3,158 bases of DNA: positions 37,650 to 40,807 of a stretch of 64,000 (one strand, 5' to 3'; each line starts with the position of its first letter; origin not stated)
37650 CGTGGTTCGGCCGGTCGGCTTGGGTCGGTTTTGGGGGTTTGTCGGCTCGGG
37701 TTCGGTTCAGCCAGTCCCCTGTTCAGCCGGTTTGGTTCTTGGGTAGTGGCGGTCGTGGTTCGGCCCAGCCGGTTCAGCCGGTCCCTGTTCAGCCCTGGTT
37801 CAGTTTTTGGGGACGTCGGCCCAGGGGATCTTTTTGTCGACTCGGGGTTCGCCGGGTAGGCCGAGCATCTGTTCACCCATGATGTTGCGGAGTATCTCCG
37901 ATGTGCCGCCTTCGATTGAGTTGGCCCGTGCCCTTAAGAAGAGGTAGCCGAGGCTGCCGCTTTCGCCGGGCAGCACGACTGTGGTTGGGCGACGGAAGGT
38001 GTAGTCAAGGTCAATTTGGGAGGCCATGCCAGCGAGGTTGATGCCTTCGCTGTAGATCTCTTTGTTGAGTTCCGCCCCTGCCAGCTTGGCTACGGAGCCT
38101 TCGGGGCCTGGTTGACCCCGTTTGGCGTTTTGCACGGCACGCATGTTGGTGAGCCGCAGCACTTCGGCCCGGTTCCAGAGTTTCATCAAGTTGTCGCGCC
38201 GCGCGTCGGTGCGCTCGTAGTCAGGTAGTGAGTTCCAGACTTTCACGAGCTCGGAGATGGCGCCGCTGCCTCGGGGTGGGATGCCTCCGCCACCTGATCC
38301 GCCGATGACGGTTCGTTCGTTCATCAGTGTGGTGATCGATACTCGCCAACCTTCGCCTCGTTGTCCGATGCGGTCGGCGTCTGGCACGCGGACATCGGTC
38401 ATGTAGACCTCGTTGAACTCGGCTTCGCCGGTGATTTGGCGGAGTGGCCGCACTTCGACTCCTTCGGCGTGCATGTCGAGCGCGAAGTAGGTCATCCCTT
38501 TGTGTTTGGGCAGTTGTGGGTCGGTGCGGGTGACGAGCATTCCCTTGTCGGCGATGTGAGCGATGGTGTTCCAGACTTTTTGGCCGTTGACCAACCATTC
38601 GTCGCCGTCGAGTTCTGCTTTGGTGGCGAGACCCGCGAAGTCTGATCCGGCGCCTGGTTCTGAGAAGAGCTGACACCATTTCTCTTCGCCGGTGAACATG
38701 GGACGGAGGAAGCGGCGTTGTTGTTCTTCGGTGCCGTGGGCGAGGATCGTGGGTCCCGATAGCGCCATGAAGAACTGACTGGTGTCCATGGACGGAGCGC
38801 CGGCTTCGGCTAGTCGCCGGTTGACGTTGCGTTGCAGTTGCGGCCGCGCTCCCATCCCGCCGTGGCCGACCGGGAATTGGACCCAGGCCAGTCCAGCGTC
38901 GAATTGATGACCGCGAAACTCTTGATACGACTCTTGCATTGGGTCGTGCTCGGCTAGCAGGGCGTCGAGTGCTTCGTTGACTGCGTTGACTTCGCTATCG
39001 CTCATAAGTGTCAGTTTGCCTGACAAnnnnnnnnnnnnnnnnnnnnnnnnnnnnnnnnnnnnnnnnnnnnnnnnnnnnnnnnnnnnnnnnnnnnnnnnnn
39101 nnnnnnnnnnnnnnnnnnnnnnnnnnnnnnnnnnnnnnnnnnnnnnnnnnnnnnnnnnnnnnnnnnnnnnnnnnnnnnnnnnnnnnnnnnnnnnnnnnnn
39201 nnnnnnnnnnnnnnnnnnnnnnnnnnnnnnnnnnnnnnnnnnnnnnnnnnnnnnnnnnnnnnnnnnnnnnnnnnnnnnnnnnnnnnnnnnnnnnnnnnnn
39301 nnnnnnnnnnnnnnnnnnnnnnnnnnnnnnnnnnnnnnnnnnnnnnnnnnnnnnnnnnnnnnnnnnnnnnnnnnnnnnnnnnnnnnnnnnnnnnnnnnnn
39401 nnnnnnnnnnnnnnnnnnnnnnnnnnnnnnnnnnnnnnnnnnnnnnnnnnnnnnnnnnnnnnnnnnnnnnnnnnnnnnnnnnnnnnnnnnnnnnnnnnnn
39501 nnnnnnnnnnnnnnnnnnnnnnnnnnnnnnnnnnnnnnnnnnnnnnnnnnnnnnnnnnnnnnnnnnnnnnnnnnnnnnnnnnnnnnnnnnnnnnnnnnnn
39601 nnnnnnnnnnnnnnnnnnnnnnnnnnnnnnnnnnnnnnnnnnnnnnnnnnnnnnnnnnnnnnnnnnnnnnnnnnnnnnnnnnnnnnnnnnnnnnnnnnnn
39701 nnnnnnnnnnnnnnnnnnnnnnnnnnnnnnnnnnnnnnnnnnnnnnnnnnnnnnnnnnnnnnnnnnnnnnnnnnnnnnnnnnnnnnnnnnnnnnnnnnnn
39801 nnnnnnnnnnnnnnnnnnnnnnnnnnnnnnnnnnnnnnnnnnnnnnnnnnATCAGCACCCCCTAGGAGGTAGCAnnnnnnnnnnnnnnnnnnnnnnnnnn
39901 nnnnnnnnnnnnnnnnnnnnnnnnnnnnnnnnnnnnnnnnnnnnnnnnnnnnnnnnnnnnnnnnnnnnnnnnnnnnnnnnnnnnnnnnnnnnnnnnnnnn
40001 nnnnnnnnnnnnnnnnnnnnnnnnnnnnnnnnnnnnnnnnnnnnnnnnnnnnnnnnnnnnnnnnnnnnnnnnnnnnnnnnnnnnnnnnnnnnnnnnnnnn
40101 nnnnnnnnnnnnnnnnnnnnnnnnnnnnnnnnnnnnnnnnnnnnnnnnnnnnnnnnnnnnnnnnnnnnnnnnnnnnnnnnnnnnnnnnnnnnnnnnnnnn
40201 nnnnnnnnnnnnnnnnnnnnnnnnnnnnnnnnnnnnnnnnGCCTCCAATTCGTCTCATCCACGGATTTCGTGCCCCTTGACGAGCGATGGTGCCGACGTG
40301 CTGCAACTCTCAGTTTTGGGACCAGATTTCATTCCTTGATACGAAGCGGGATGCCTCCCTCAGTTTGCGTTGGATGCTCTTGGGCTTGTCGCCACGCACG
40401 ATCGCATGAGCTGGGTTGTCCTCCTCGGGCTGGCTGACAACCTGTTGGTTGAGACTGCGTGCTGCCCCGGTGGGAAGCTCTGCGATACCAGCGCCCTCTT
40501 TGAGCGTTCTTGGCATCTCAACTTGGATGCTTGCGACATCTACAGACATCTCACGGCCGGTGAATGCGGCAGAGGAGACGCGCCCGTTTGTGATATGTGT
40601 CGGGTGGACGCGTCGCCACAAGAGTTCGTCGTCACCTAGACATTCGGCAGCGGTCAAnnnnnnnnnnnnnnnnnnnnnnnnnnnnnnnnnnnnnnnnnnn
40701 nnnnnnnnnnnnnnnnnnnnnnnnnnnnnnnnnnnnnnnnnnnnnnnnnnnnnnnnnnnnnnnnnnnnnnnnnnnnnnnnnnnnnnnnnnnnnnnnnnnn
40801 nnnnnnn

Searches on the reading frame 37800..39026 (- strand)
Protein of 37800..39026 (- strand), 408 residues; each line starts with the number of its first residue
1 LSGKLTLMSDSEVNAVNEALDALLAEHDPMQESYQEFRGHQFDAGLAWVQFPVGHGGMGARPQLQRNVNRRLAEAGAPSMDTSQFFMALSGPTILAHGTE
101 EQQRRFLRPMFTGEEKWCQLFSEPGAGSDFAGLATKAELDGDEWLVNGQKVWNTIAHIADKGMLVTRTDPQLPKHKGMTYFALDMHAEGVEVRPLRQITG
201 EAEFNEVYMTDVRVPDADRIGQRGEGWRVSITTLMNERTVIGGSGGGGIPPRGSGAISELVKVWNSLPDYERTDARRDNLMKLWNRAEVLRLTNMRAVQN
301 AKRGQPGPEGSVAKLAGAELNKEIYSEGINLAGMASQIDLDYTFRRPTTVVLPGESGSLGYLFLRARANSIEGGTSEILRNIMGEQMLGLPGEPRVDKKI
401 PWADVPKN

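Call 102: search_protein_families(library=pfam, proteins=[window:37800-39026:-], max_evalue=0.001)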
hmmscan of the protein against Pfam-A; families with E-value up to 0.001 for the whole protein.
window:37800-39026:- (408 aa): 3 families
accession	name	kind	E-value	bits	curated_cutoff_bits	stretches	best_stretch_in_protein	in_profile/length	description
PF02770.24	Acyl-CoA_dh_M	-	6.2e-18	65.2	33.3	1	118-212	1-97/97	Acyl-CoA dehydrogenase, middle domain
PF00441.29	Acyl-CoA_dh_1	-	2.9e-17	63.6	22.4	1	224-388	1-150/150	Acyl-CoA dehydrogenase, C-terminal domain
PF02771.21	Acyl-CoA_dh_N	-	4.5e-08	33.9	22.9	1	18-114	17-113/113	Acyl-CoA dehydrogenase, N-terminal domain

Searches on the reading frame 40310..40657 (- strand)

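Call 21: search_protein_families(library=pfam, proteins=[window:40310-40657:-], max_evalue=0.01)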
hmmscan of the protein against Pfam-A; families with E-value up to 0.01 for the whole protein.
window:40310-40657:- (115 aa): 0 families

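Call 66: search_protein_families(library=ncbifam, proteins=[window:40310-40657:-], max_evalue=0.01)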
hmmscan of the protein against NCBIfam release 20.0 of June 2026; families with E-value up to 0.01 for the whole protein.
window:40310-40657:- (115 aa): 0 families

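Call 67: search_protein_families(library=padloc, proteins=[window:40310-40657:-], max_evalue=0.01)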
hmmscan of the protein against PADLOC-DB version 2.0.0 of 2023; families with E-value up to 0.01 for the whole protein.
window:40310-40657:- (115 aa): 3 families
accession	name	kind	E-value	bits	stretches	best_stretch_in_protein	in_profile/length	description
PDLC04579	PDC-M32B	-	1.5e-08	33.2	1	9-36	3-30/123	-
PDLC04578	PDC-M32B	-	9.6e-06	24.1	1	9-33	3-27/131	-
PDLC04580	PDC-M32B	-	5.8e-05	21.3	1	8-42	11-45/132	-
